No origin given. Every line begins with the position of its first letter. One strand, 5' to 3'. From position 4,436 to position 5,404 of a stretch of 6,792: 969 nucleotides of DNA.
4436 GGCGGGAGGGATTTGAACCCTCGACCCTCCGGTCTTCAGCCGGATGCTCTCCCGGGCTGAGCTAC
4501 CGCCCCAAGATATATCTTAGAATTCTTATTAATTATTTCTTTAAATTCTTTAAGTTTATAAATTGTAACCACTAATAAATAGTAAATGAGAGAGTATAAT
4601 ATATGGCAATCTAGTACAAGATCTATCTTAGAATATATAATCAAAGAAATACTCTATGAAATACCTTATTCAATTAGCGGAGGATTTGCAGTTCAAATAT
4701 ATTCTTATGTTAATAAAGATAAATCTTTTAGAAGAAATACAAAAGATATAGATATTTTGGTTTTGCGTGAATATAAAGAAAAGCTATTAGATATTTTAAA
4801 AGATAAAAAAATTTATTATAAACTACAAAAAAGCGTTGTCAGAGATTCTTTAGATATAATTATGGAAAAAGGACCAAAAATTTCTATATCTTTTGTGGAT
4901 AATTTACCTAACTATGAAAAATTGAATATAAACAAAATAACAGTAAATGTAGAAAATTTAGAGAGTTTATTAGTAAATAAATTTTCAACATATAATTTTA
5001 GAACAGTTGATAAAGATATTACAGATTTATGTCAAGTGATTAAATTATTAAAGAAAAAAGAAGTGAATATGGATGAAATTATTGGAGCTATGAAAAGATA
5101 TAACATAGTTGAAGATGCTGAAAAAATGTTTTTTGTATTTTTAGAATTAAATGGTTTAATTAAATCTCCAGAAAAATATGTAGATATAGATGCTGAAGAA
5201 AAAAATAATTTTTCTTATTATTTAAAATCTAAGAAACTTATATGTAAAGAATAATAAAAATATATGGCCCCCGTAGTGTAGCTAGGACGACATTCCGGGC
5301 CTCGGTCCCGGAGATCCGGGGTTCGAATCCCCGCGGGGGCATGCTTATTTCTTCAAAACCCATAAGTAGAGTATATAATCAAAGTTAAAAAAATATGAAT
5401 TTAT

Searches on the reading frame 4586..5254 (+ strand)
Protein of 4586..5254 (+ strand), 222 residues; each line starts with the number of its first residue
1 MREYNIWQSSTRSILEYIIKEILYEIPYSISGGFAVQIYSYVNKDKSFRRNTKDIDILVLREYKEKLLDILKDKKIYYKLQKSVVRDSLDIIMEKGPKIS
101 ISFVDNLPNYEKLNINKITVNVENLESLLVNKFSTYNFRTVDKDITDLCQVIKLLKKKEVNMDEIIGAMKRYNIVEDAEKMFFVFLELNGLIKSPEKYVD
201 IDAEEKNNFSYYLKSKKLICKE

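Call 5: search_protein_families(library=pfam, proteins=[window:4586-5254:+], max_evalue=10)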
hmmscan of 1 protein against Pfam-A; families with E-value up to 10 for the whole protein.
window:4586-5254:+ (222 aa): 5 families
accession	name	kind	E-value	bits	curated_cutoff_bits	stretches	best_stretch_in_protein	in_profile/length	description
PF08843.17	AbiEii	-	0.006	17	22.5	1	98-174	103-187/238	Nucleotidyl transferase AbiEii toxin, Type IV TA system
PF10706.15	Aminoglyc_resit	-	0.024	15.2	21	1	25-86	13-69/149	Aminoglycoside-2''-adenylyltransferase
PF24931.1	ACT_ACR9_3rd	-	0.092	13.3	27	1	22-97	25-97/98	ACR9-like, ACT-like domain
PF22470.1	Histone_HNS_N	-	0.26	11.7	24.5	1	41-75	7-41/79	H-NS histone-like proteins, N-terminal domain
PF23800.1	DUF7176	-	0.31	12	27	1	33-99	13-73/94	Family of unknown function (DUF7176)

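Call 6: search_protein_families(library=padloc, proteins=[window:4586-5254:+], max_evalue=10)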
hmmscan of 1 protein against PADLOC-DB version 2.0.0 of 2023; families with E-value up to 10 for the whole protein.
window:4586-5254:+ (222 aa): 1 family
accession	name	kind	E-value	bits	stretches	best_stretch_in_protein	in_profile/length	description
PDLC02307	AbiEii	-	0.0096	13.7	1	96-157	91-150/219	AbiEii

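Call 9: search_protein_families(library=ncbifam, proteins=[window:4586-5254:+], max_evalue=10)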
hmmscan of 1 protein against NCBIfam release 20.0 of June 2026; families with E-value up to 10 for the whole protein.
window:4586-5254:+ (222 aa): 2 families
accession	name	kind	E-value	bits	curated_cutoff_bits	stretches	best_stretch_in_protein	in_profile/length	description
TIGR01424.1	gluta_reduc_2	equivalog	0.0045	15.6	606.05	1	29-141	183-296/446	glutathione-disulfide reductase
NF033789.1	repress_SdpR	subfamily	0.081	12.8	100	1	72-94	56-78/79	autorepressor SdpR family transcription factor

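Call 12: find_homologous_proteins(query=window:4586-5251:+, max_evalue=0.01)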
Query window:4586-5251:+ (222 aa): 6 proteins with E <= 0.01 among 273 candidates.
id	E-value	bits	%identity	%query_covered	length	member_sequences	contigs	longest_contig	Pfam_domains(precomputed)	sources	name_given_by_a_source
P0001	3.0e-134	463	100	100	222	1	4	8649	-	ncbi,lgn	ncbi:MAG: hypothetical protein QXN76_02135 [Nanopusillaceae archaeon]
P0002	1.3e-133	461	100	100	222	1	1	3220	-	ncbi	ncbi:MAG: hypothetical protein QW714_02420 [Nanopusillaceae archaeon]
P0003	3.2e-133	460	99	100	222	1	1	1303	-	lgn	-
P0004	9.7e-131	452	98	100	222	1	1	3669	-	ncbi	ncbi:MAG: hypothetical protein QXQ19_02135 [Candidatus Aenigmatarchaeota archaeon]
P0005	1.3e-129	448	97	100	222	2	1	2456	-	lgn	-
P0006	1.6e-48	183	50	97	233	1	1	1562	PF08843.18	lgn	-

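Call 13: search_solved_structures(query=window:4586-5251:+, max_evalue=10, show_alignments=3)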
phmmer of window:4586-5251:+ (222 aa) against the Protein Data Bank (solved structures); distinct sequences matched with E-value up to 10: 0.

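Call 15: find_encoding_contigs(protein=P0006, flank=10000)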
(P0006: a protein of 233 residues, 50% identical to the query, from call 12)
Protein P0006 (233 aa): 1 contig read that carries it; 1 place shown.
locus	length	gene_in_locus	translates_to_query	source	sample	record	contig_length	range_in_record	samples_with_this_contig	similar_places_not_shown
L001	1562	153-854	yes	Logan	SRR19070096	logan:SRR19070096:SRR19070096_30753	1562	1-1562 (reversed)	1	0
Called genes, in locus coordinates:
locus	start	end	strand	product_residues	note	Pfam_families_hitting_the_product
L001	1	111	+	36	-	?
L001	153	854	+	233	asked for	PF08843:AbiEii (faint)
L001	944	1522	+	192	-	PF01997:Translin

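Call 16: find_encoding_contigs(protein=P0001, flank=10000)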
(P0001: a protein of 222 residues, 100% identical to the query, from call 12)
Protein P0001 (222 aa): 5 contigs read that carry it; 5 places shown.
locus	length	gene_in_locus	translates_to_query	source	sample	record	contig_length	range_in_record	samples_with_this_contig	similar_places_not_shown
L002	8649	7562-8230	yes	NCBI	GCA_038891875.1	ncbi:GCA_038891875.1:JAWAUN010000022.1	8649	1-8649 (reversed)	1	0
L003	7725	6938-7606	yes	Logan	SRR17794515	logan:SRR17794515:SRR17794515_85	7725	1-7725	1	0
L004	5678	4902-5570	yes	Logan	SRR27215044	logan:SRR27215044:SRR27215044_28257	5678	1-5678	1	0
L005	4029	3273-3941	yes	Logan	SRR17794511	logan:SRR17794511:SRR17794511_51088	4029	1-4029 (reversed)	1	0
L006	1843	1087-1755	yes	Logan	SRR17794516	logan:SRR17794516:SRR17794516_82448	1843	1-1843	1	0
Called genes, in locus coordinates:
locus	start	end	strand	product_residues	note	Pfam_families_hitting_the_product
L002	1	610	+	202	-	PF11987:IF-2, PF14578:GTP_EFTU_D4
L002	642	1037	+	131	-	PF01092:Ribosomal_S6e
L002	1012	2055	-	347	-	-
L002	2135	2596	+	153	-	-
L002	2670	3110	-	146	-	PF21360:PylC-like_N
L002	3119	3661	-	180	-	-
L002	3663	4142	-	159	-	-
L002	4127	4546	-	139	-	PF01974:tRNA_int_endo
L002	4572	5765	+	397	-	PF00814:TsaD, PF22521:HypF_C_2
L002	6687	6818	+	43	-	-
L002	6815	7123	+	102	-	PF01253:SUI1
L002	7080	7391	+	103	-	PF01868:RNase_P-MRP_p29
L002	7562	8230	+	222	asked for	-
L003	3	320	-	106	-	?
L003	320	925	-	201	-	PF02585:PIG-L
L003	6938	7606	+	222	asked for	-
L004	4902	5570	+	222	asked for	-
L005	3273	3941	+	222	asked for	-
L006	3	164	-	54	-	?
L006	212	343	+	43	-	-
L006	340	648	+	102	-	PF01253:SUI1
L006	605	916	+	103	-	PF01868:RNase_P-MRP_p29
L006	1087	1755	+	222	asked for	-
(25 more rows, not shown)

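Call 25: search_protein_representatives(alignment_id=A1)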
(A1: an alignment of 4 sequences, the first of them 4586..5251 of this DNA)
Query: 4 sequences, 222 profile positions. Proteins with E-value up to 0.001 (for the whole library): 16; up to 1e-10: 8; up to 1e-30: 1. The best 16 are listed.
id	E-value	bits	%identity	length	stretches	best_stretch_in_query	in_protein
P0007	1.8e-81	289.4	-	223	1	4-220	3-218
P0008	1.8e-23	99.7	-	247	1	4-209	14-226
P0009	3.4e-22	95.5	-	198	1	3-176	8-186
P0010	4.8e-18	81.9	-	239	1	3-172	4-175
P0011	1.9e-16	76.7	-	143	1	91-218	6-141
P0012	5.4e-16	75.2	-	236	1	4-174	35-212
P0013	5.9e-14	68.5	-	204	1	3-162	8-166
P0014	1.5e-11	60.7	-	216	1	14-161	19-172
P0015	1.1e-10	57.9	-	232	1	4-172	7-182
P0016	4.2e-09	52.7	-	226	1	4-173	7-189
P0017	2.5e-06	43.6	-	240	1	4-173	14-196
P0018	3.1e-06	43.3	-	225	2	111-179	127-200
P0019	3.4e-06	43.1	-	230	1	4-163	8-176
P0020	1.1e-05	41.5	-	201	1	21-170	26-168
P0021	1.2e-04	38.2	-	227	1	3-164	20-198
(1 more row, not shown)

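Call 28: search_solved_structures(query=A3, max_evalue=10, show_alignments=4)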
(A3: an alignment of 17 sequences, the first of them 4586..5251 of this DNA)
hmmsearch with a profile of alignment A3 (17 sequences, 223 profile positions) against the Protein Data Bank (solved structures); distinct sequences matched with E-value up to 10: 9.
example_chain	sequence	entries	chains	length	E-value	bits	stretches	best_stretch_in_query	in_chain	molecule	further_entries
5uvd_A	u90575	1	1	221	1.4e-08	38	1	13-163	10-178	Nucleotidyltransferase-like protein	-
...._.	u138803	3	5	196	1e-07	35.3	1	14-173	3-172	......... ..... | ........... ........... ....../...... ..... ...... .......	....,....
4fo1_A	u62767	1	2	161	0.058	16.4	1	14-84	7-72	Lincosamide resistance protein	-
4wh5_A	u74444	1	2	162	0.058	16.4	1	14-84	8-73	Lincosamide resistance protein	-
5k9t_A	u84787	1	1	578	0.14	15.2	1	56-177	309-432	Protein translocase subunit SecA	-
6s0k_h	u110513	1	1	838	0.47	13.5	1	56-177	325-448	Protein translocase subunit SecA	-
6gox_A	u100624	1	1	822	0.52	13.3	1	56-177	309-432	Protein translocase subunit SecA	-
2vda_A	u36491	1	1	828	0.53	13.3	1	56-177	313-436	TRANSLOCASE SUBUNIT SECA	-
2fsf_A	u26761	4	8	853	0.55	13.2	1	56-177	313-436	Preprotein translocase secA subunit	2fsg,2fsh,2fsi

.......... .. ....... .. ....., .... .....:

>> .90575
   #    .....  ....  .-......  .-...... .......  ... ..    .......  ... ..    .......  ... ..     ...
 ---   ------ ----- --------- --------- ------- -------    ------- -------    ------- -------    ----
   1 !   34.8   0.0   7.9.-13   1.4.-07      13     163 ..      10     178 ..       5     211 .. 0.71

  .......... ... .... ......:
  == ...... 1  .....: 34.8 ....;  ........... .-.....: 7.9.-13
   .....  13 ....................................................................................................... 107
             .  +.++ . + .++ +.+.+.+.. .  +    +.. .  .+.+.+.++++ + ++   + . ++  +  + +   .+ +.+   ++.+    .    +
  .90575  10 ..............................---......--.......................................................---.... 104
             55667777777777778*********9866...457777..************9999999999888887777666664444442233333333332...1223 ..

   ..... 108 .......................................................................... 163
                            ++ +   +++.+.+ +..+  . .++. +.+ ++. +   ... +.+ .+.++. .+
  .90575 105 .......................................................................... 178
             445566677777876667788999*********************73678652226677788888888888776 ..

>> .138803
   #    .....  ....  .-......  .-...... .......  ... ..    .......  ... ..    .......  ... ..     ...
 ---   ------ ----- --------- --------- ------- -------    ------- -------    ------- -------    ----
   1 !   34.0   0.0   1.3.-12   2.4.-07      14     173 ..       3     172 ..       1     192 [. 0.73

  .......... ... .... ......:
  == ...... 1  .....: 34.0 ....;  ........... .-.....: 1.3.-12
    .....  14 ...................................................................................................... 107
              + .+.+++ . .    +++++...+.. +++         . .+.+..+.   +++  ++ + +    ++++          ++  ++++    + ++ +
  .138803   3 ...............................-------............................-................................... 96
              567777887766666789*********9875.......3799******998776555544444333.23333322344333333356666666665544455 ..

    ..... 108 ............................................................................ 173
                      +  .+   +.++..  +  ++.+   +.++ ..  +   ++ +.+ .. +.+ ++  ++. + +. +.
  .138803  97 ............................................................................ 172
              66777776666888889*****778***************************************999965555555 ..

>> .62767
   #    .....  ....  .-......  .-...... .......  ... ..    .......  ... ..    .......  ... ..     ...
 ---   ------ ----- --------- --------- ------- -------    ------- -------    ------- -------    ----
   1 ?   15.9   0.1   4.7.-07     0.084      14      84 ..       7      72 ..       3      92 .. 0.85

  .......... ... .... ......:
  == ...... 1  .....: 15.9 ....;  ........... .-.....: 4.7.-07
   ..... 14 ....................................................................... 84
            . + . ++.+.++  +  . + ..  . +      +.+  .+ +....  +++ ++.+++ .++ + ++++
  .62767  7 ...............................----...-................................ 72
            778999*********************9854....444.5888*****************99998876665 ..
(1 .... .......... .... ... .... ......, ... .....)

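Call 29: search_protein_families(library=pfam, alignment_id=A3, max_evalue=0.1)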
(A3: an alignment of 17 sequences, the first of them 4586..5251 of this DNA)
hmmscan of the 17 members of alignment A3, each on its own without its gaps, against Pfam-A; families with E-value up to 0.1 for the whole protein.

A. member 1, window:4586-5251:+ (222 aa): 3 families
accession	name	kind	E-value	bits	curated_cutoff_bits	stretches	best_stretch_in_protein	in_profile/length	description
PF08843.17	AbiEii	-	0.006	17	22.5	1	98-174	103-187/238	Nucleotidyl transferase AbiEii toxin, Type IV TA system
PF10706.15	Aminoglyc_resit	-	0.024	15.2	21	1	25-86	13-69/149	Aminoglycoside-2''-adenylyltransferase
PF24931.1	ACT_ACR9_3rd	-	0.092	13.3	27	0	22-97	25-97/98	ACR9-like, ACT-like domain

B. families by the number of members that match (of 17 scanned): 19 families
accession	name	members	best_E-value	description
PF08843.17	AbiEii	14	1.3e-10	Nucleotidyl transferase AbiEii toxin, Type IV TA system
PF19502.5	DUF6036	10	5.7e-06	Nucleotidyltransferase of unknown function (DUF6036)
PF14907.12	NTP_transf_5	7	5.9e-10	Uncharacterised nucleotidyltransferase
PF09970.15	DUF2204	4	7e-09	Nucleotidyl transferase of unknown function (DUF2204)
PF10706.15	Aminoglyc_resit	4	0.0014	Aminoglycoside-2''-adenylyltransferase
PF23942.1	DUF7277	2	0.027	Domain of unknown function (DUF7277)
PF22128.2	Alp7A_like_C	1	7.4e-07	Alp7A C-terminal domain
PF12281.14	NTP_transf_8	1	0.003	Nucleotidyltransferase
PF10620.15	MdcG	1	0.0055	Phosphoribosyl-dephospho-CoA transferase MdcG C-terminal domain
PF08915.16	tRNA-Thr_ED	1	0.019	Archaea-specific editing domain of threonyl-tRNA synthetase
PF25766.1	TPR_RPAP1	1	0.028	RNA polymerase II-associated protein 1, TPR repeats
PF13331.11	DUF4093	1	0.034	Domain of unknown function (DUF4093)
PF01743.26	PolyA_pol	1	0.049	Poly A polymerase head domain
PF15617.12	C-C_Bond_Lyase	1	0.05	C-C_Bond_Lyase of the TIM-Barrel fold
PF25189.1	Tad8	1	0.051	Type II Thoeris inhibitor Tad8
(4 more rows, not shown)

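Call 30: find_homologous_proteins(query=A3, max_evalue=0.001)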
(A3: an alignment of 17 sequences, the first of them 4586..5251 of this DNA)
Query A3 (17 sequences) (222 aa, profile of the alignment): 12 proteins with E <= 0.001 among 3524 candidates.
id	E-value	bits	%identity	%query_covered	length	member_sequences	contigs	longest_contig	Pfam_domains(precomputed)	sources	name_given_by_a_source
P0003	2.5e-64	235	99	100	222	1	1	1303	-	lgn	-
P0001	5.2e-64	234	100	100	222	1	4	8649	-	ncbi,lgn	ncbi:MAG: hypothetical protein QXN76_02135 [Nanopusillaceae archaeon]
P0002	1.3e-63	233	100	100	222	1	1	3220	-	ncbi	ncbi:MAG: hypothetical protein QW714_02420 [Nanopusillaceae archaeon]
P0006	3.9e-63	231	50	97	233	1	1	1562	PF08843.18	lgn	-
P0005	1.5e-62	229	97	100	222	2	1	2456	-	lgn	-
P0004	5.3e-62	228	98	100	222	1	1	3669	-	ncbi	ncbi:MAG: hypothetical protein QXQ19_02135 [Candidatus Aenigmatarchaeota archaeon]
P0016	5.4e-62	228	30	76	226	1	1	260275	PF14907.13,PF08843.18,PF09970.16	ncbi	-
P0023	3.8e-58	215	52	86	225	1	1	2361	PF08843.18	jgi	-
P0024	2.3e-55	206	46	86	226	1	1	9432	PF08843.18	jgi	-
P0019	8.4e-55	204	29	87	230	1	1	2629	PF08843.18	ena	-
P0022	2.8e-44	170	25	74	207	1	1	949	PF14907.13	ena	-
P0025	5.0e-11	61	37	22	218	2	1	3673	-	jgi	-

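Call 32: find_encoding_contigs(protein=P0016, flank=6000, max_places=3)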
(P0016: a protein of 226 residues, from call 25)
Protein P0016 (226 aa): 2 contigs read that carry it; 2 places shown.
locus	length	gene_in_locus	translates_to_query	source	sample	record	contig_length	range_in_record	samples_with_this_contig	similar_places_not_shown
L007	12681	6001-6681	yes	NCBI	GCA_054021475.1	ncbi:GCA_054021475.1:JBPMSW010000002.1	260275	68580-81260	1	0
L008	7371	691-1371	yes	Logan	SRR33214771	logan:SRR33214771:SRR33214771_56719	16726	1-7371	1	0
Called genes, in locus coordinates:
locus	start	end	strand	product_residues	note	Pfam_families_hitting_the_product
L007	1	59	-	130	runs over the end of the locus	PF02579:Nitro_FeMo-Co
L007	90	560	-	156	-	-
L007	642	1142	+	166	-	-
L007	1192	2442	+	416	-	PF01637:ATPase_2 (faint), PF13173:AAA_14, PF13635:DUF4143, PF08279:HTH_11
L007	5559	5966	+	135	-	-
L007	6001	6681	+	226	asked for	PF14907:NTP_transf_5, PF09970:DUF2204, PF08843:AbiEii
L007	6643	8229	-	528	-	PF06418:CTP_synth_N, PF00117:GATase, PF07722:Peptidase_C26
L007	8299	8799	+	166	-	-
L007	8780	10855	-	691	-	PF03477:ATP-cone, PF00317:Ribonuc_red_lgN, PF02867:Ribonuc_red_lgC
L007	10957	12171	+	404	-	-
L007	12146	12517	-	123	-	PF01870:Hjc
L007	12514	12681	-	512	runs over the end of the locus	PF03483:B3_4, PF03484:B5, PF17759:tRNA_synthFbeta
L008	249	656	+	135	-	-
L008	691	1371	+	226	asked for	PF14907:NTP_transf_5, PF09970:DUF2204, PF08843:AbiEii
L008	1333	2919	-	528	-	PF06418:CTP_synth_N, PF00117:GATase, PF07722:Peptidase_C26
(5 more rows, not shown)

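Call 33: find_encoding_contigs(protein=P0024, flank=8000, max_places=3)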
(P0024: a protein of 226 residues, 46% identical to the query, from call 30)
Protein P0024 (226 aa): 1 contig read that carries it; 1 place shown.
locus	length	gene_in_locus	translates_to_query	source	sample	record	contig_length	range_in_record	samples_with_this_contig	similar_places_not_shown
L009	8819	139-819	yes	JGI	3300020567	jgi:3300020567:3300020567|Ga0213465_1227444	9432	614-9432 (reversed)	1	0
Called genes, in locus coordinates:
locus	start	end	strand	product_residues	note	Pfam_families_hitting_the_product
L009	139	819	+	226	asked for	PF08843:AbiEii (faint)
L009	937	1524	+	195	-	PF01997:Translin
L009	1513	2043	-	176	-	PF01564:Spermine_synth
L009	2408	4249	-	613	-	PF01326:PPDK_N, PF00391:PEP-utilizers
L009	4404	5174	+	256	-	-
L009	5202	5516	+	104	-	PF02150:Zn_ribbon_RPB9 (weak), PF08271:Zn_Ribbon_TF (faint), PF08792:A2L_zn_ribbon (faint), PF13240:Zn_Ribbon_1 (faint), PF01096:Zn_ribbon_TFIIS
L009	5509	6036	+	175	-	-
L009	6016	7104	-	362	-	PF00232:Glyco_hydro_1, PF00331:Glyco_hydro_10 (faint), PF00232:Glyco_hydro_1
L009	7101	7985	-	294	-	PF00850:Hist_deacetyl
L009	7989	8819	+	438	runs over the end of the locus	PF02926:THUMP, PF02568:ThiI, PF06508:QueC (faint)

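Call 34: find_encoding_contigs(protein=P0023, flank=5000, max_places=3)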
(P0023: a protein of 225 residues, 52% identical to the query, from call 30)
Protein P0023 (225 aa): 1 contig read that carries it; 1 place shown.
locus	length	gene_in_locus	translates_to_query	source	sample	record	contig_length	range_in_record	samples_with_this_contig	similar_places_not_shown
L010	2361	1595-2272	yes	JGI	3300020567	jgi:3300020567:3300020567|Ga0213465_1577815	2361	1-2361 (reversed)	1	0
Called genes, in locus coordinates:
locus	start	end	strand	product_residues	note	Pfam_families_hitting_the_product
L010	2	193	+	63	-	?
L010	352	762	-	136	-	-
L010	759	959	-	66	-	-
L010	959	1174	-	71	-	-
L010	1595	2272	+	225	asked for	PF08843:AbiEii (faint)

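Call 39: find_encoding_contigs(protein=P0019, flank=5000, max_places=3)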
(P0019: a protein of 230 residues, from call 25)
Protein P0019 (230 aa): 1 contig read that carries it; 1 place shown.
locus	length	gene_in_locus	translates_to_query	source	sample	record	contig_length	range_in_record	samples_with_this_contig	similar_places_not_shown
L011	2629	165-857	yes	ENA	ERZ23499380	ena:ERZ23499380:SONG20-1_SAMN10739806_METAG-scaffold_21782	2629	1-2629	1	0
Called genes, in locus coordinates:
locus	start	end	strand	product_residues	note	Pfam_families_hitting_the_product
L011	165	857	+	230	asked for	PF08843:AbiEii (weak)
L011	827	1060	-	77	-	-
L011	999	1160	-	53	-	-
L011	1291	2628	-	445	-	?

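Call 40: find_encoding_contigs(protein=P0025, flank=5000, max_places=3)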
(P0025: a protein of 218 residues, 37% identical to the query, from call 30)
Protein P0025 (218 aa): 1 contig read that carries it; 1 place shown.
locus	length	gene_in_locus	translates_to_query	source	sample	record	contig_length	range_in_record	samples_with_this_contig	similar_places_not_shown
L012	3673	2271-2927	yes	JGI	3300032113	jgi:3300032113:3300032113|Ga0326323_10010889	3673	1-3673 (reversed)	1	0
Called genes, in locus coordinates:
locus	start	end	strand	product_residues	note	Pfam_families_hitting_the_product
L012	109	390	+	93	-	-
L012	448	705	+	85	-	PF04014:MazE_antitoxin, PF15937:PrlF_antitoxin (weak)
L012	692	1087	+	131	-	PF01850:PIN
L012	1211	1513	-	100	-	PF15731:MqsA_antitoxin (weak), PF01381:HTH_3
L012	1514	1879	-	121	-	PF06296:RelE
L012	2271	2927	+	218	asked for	-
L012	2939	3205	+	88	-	-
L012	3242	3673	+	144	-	?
